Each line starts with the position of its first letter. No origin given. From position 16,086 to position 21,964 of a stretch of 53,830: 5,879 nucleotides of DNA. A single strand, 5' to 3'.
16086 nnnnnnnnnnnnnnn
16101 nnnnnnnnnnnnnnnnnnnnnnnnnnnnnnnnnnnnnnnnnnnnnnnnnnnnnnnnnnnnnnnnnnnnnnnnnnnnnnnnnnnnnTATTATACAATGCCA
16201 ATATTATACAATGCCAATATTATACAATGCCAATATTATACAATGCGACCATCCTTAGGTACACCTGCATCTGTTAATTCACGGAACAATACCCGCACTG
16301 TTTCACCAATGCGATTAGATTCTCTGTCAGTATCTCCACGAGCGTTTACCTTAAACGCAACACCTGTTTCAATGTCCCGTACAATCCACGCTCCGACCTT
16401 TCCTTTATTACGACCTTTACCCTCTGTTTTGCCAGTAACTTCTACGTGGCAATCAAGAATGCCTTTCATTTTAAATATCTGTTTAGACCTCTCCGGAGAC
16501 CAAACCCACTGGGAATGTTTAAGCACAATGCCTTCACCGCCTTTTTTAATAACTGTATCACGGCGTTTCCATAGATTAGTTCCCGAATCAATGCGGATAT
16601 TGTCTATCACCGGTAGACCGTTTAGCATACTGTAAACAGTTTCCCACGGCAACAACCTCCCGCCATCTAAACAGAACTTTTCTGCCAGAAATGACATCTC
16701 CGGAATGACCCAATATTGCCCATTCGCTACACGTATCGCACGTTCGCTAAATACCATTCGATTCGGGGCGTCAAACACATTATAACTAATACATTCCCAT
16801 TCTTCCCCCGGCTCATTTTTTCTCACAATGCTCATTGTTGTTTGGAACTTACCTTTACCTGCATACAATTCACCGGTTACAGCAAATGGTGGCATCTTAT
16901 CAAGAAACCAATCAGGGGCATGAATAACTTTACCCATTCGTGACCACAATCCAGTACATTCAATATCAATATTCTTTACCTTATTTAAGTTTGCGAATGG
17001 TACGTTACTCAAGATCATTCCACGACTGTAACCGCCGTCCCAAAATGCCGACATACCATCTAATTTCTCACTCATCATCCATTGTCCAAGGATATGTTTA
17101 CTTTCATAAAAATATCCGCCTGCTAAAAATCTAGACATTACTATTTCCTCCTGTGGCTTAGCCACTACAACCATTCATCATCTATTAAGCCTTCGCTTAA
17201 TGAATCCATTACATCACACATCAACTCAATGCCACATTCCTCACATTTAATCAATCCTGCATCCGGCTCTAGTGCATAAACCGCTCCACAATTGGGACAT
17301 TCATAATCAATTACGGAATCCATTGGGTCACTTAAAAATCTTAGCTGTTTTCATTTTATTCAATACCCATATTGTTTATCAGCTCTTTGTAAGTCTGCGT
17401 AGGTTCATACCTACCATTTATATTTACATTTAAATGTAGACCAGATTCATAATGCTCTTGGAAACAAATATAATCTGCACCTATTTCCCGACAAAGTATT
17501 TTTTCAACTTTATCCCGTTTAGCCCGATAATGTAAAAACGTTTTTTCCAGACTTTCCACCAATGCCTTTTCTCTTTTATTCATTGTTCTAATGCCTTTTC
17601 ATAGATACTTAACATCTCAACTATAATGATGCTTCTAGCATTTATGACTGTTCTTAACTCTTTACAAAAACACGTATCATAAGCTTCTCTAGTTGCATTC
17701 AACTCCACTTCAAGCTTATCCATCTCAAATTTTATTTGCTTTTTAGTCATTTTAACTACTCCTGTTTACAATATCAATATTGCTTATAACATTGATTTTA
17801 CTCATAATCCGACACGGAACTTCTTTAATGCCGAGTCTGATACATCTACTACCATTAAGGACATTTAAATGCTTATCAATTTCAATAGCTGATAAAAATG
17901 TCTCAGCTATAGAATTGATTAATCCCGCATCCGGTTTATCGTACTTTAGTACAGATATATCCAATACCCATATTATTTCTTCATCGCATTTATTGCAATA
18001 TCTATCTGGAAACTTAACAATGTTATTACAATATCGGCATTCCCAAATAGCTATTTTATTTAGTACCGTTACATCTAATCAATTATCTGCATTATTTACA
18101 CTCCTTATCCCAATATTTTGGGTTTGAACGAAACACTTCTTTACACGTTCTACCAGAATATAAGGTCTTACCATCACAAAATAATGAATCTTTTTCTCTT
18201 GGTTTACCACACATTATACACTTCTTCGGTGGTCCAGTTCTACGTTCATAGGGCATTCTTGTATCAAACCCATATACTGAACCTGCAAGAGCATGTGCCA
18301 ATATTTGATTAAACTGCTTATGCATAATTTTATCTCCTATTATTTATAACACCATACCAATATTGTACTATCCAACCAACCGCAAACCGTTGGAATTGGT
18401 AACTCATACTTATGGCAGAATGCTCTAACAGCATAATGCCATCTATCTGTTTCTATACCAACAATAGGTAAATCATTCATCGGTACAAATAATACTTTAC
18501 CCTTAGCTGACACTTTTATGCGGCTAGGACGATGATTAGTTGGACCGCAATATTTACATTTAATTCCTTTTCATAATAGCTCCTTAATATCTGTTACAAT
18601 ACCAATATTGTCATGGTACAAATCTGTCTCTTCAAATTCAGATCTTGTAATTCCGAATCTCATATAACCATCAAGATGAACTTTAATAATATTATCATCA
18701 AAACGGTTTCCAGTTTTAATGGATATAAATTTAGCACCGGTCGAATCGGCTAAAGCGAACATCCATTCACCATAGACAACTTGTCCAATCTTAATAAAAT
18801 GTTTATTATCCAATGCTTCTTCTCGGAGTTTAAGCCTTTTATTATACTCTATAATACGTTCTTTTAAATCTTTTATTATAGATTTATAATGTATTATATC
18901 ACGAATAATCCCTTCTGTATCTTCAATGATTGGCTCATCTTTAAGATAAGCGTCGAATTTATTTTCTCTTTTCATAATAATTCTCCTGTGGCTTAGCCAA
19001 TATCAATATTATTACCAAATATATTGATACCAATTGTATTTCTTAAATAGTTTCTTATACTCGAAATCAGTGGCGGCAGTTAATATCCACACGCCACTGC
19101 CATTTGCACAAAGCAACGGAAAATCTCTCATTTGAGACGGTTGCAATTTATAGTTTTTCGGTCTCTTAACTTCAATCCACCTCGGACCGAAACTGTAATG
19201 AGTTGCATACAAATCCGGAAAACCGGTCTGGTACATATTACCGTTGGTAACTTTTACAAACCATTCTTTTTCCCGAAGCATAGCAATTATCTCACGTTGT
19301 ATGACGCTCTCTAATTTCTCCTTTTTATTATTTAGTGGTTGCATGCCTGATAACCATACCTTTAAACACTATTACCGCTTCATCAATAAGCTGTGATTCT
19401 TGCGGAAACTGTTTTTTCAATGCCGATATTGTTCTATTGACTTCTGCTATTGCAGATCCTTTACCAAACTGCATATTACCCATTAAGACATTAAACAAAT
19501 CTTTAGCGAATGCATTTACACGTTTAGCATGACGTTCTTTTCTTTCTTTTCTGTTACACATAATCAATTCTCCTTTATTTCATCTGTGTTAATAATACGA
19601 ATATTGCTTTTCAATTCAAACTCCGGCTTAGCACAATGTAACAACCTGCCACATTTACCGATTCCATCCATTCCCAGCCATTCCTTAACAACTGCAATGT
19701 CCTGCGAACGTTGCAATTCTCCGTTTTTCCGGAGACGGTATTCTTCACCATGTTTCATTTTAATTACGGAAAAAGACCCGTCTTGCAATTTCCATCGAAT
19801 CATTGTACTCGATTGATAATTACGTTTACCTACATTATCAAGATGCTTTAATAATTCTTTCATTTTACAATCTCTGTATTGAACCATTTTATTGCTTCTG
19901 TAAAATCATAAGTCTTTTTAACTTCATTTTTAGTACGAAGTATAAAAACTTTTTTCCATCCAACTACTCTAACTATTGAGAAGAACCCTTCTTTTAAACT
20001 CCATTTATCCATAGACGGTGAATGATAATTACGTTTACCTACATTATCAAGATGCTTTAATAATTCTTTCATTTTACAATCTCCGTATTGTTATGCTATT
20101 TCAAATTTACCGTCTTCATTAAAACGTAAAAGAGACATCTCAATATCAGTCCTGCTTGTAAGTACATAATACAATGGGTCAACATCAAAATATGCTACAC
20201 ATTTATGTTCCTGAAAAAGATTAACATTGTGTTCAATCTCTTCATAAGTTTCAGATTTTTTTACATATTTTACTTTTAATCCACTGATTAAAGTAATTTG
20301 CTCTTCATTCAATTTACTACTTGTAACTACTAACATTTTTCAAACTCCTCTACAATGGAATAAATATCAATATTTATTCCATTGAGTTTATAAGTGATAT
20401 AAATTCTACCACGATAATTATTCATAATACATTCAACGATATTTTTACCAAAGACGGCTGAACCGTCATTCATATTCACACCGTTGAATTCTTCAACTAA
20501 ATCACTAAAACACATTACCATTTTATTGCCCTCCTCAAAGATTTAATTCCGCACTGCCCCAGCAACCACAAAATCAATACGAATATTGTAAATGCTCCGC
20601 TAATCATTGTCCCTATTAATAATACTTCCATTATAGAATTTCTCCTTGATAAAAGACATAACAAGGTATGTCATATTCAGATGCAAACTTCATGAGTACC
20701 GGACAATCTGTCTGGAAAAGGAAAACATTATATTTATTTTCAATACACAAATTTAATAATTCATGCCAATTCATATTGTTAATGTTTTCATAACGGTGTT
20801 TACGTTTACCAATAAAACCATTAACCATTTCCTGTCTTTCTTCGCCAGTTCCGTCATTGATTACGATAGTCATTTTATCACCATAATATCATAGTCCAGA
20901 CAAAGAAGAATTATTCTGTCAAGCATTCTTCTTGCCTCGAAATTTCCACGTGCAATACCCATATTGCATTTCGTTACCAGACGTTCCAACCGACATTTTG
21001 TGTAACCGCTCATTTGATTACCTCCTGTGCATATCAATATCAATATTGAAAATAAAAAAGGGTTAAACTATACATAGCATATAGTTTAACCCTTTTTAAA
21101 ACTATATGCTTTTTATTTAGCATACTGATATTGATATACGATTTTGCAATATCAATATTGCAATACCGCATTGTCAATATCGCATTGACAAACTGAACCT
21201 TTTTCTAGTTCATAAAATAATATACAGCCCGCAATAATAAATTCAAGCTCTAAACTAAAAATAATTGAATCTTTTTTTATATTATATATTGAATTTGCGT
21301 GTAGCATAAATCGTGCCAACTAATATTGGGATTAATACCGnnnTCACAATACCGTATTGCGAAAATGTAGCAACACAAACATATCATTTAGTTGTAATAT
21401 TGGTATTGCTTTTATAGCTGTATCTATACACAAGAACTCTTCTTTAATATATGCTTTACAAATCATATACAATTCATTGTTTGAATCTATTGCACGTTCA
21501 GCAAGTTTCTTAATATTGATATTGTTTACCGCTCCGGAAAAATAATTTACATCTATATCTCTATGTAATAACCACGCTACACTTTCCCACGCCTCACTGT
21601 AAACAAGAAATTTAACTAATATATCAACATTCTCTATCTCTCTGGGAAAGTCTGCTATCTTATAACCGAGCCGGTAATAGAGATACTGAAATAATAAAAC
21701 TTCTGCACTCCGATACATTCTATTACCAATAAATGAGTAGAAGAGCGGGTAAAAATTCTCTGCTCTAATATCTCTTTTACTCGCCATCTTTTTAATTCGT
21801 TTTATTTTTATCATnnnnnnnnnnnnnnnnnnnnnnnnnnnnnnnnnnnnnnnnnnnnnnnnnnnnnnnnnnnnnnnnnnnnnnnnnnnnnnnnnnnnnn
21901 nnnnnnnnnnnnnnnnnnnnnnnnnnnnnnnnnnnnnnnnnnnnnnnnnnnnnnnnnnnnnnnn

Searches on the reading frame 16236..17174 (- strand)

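Call 51: search_protein_families(library=phrogs, proteins=[window:16236-17174:-], max_evalue=0.01)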
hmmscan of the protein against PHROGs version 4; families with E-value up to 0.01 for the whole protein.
window:16236-17174:- (312 aa): 2 families
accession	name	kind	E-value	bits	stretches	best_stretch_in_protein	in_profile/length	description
phrog_114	-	DNA, RNA and nucleotide metabolism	2.5e-28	100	1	68-306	259-489/634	ATP-dependent DNA ligase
phrog_548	-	DNA, RNA and nucleotide metabolism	0.0062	16.7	0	199-238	192-230/341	RNA ligase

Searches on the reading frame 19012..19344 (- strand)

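Call 50: search_protein_families(library=phrogs, proteins=[window:19012-19344:-], max_evalue=0.01)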
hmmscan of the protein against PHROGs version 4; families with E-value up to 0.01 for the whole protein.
window:19012-19344:- (110 aa): 3 families
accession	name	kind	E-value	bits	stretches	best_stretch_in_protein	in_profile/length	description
phrog_93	-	DNA, RNA and nucleotide metabolism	2.3e-07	30.8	1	5-90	347-430/613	endonuclease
phrog_824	-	unknown function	0.00014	22.9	1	40-94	112-167/265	-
phrog_5702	-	DNA, RNA and nucleotide metabolism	0.002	19.1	0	39-75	4-40/70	Holliday junction resolvase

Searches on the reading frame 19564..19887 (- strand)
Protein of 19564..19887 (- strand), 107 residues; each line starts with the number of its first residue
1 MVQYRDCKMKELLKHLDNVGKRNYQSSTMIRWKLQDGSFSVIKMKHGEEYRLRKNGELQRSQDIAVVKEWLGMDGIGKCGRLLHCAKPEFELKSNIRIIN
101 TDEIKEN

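Call 50: search_protein_families(library=phrogs, proteins=[window:19564-19887:-], max_evalue=0.01)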
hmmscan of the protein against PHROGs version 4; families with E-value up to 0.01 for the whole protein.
window:19564-19887:- (107 aa): 0 families

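Call 88: search_protein_families(library=pfam, proteins=[window:19564-19887:-], max_evalue=0.01)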
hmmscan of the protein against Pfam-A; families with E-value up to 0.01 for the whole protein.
window:19564-19887:- (107 aa): 1 family
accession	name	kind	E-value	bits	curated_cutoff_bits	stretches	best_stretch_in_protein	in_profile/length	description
PF22297.1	PccH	-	0.0035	17.9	24.4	1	24-73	56-104/133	PccH Cytochrome c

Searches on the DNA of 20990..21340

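Call 63: search_rna_families(source=window, start=20990, end=21340, threshold=evalue, max_evalue=10)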
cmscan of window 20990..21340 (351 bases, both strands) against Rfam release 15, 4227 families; matches with E-value up to 10: 18.
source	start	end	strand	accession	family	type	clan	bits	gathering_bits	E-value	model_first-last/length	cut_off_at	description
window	21052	21100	-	RF02520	mir-965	Gene; miRNA;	-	25.3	43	0.0051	1-76/76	no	mir-965 microRNA precursor family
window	21068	21102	+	RF01327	CRISPR-DR14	Gene; CRISPR;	CL00014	22.3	45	1.4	1-29/29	no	CRISPR RNA direct repeat element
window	21049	21159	-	RF04312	trpB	Cis-reg;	-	21.8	59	0.84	1-107/107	no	trpB ncRNA motif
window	21056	21149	-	RF02449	ncr1015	Gene; sRNA;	-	20.9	60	1.2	1-121/121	no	Bacillus sRNA ncr1015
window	21013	21093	+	RF02822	Srn266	Gene; sRNA;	-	20.8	63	0.42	1-112/112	no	Streptococcus RNA 266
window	21116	21192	-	RF04009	mir-754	Gene; miRNA;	-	19.5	84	0.33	1-78/78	no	mir-754 microRNA precursor family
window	21054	21100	+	RF03815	mir-3051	Gene; miRNA;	-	18.2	100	1.7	1-77/77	no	mir-3051 microRNA precursor family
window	21229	21337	-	RF03019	RT-16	Gene; sRNA;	-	17.6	50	3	1-158/158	no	RT-16 RNA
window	21126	21182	+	RF03442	mir-4003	Gene; miRNA;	-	17.1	70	1.6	1-58/58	no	mir-4003 microRNA precursor family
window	21055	21119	+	RF04312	trpB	Cis-reg;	-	16.6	59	8.7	1-107/107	no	trpB ncRNA motif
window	21083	21144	+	RF04127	MIR8007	Gene; miRNA;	-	15.8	195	1.1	81-143/226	no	MIR8007 microRNA precursor family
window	20990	21076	-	RF01476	rliF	Gene; sRNA;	-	15.6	60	2.9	1-92/220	3'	Listeria sRNA rliF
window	21068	21118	-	RF01666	rox2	Cis-reg;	-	15.2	55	9.8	1-71/71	no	Drosophila rox2 ncRNA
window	21046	21104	+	RF02066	STnc320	Gene; sRNA;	-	14.7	50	3.7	1-55/55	no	Salmonella enterica sRNA STnc320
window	20996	21069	-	RF03223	mir-2209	Gene; miRNA;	-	14.4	70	4.1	1-63/63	no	mir-2209 microRNA precursor family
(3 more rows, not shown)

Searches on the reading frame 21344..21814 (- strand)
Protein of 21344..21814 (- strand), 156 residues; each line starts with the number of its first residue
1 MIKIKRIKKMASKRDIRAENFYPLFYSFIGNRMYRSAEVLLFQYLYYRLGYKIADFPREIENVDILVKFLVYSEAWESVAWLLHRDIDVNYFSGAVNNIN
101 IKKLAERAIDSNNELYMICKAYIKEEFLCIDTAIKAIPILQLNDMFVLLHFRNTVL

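Call 9: search_protein_families(library=pfam, proteins=[window:21344-21814:-], max_evalue=0.01)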
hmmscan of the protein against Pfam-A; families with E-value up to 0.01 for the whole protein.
window:21344-21814:- (156 aa): 0 families

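Call 42: find_homologous_proteins(query=window:21344-21814:-)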
Query window:21344-21814:- (156 aa): 1 proteins with E <= 0.001 among 11 candidates.
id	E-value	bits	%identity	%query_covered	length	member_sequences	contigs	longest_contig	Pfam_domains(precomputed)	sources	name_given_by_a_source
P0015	1.8e-96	338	100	100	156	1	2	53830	-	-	-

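Call 86: search_protein_families(library=ncbifam, proteins=[window:21344-21814:-], max_evalue=0.05)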
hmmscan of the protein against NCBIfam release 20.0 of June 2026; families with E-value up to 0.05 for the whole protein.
window:21344-21814:- (156 aa): 0 families

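Call 90: search_protein_families(library=phrogs, proteins=[window:21344-21814:-], max_evalue=0.01)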
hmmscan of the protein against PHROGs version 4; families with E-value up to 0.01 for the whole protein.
window:21344-21814:- (156 aa): 0 families
